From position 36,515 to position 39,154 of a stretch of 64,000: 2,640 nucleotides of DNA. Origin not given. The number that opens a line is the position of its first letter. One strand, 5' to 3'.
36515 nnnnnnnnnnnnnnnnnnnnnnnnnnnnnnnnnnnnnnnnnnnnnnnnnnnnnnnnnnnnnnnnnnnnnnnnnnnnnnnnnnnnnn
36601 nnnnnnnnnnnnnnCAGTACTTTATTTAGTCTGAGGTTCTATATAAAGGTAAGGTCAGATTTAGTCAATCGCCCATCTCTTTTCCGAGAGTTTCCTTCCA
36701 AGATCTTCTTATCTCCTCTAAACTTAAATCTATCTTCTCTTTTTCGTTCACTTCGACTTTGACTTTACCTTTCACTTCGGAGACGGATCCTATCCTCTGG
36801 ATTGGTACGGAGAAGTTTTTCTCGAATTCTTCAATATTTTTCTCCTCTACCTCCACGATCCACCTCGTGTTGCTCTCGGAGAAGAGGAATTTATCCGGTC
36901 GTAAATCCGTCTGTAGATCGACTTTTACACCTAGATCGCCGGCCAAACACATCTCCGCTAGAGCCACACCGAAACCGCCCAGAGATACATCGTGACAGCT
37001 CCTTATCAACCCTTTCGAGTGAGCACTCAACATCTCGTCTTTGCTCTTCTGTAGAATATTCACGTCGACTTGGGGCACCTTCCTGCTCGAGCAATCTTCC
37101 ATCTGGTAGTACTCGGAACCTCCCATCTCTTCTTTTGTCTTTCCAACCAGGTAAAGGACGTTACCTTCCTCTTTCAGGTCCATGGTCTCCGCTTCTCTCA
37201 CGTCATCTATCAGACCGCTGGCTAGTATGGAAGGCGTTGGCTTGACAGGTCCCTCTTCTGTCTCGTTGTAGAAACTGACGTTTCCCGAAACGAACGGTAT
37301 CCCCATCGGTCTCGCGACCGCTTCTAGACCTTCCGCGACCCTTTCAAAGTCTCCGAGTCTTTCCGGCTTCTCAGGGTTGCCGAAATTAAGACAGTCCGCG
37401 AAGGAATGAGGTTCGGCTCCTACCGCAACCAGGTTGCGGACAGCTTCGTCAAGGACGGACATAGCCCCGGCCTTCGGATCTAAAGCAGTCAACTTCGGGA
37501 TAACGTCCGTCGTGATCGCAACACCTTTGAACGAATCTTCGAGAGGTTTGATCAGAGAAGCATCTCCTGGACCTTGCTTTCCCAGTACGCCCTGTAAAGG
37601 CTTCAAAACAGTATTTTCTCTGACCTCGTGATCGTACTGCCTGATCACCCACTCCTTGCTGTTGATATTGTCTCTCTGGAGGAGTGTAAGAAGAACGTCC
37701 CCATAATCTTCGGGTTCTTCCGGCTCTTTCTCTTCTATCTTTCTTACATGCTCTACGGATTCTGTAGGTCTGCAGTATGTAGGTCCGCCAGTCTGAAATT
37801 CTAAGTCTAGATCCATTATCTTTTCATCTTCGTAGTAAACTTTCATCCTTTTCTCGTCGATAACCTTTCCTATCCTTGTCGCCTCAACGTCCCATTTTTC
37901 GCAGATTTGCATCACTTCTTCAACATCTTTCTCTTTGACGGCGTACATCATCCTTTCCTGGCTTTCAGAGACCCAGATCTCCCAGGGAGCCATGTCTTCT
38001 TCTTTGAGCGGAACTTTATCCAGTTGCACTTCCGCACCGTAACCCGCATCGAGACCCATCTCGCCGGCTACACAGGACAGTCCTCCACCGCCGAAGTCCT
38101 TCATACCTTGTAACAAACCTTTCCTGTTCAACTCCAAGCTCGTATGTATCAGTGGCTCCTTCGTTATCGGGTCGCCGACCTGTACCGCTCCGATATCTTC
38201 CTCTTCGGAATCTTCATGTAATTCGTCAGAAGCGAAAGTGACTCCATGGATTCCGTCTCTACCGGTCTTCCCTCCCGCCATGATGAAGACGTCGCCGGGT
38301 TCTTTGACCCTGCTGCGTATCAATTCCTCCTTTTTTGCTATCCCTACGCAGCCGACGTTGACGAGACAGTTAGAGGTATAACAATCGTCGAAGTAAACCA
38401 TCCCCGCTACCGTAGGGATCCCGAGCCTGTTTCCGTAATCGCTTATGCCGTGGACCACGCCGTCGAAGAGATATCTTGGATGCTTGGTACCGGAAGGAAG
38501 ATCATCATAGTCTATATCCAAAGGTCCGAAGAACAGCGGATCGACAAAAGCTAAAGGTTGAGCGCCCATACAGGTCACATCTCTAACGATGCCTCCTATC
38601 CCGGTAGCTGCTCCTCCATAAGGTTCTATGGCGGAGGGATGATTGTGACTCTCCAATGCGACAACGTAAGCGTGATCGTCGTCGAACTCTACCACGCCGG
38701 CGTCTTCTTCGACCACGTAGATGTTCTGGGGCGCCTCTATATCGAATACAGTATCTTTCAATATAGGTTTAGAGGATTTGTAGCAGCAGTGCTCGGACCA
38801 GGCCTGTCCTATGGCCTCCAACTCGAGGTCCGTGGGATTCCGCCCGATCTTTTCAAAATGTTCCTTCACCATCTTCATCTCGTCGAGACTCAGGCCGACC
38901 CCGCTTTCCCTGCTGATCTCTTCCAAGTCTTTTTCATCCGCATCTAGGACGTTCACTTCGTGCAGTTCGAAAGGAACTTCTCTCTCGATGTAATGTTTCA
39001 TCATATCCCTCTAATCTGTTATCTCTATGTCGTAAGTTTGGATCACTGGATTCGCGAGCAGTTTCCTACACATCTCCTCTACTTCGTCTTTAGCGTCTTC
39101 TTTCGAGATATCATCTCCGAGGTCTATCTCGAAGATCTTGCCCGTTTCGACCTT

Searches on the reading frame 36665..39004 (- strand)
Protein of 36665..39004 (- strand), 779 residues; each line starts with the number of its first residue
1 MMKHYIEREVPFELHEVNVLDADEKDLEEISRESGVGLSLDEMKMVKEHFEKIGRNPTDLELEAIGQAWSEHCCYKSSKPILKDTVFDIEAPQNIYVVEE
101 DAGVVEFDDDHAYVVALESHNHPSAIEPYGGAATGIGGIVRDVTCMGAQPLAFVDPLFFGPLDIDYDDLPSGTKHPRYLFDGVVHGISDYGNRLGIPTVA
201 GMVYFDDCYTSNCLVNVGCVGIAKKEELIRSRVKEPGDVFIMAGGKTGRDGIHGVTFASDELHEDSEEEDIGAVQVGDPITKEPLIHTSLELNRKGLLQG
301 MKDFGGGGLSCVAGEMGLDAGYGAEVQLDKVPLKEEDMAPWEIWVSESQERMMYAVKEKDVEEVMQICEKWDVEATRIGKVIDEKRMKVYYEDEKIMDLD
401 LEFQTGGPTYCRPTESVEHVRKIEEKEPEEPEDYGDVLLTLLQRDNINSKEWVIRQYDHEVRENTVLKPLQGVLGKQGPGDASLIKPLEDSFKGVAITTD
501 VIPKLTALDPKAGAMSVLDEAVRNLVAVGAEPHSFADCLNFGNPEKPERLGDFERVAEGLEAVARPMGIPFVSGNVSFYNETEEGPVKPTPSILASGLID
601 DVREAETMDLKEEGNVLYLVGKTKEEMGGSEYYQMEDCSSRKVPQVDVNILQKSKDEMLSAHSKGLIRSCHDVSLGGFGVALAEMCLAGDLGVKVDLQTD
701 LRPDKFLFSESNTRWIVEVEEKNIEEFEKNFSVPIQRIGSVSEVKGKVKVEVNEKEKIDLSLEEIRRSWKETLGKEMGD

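Call 48: search_protein_families(library=pfam, proteins=[window:36665-39004:-], max_evalue=0.01)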
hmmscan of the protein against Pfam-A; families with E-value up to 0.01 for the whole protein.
window:36665-39004:- (779 aa): 3 families
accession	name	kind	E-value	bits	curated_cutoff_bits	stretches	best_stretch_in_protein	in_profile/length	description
PF02769.27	AIRS_C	-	4.2e-57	193.1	23.1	2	235-391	1-155/156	AIR synthase related protein, C-terminal domain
PF00586.29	AIRS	-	8.3e-46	155.5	24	2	100-223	2-112/112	AIR synthase related protein, N-terminal domain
PF18072.6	FGAR-AT_linker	-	2e-20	73.5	26.6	1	27-76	1-50/50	Formylglycinamide ribonucleotide amidotransferase linker domain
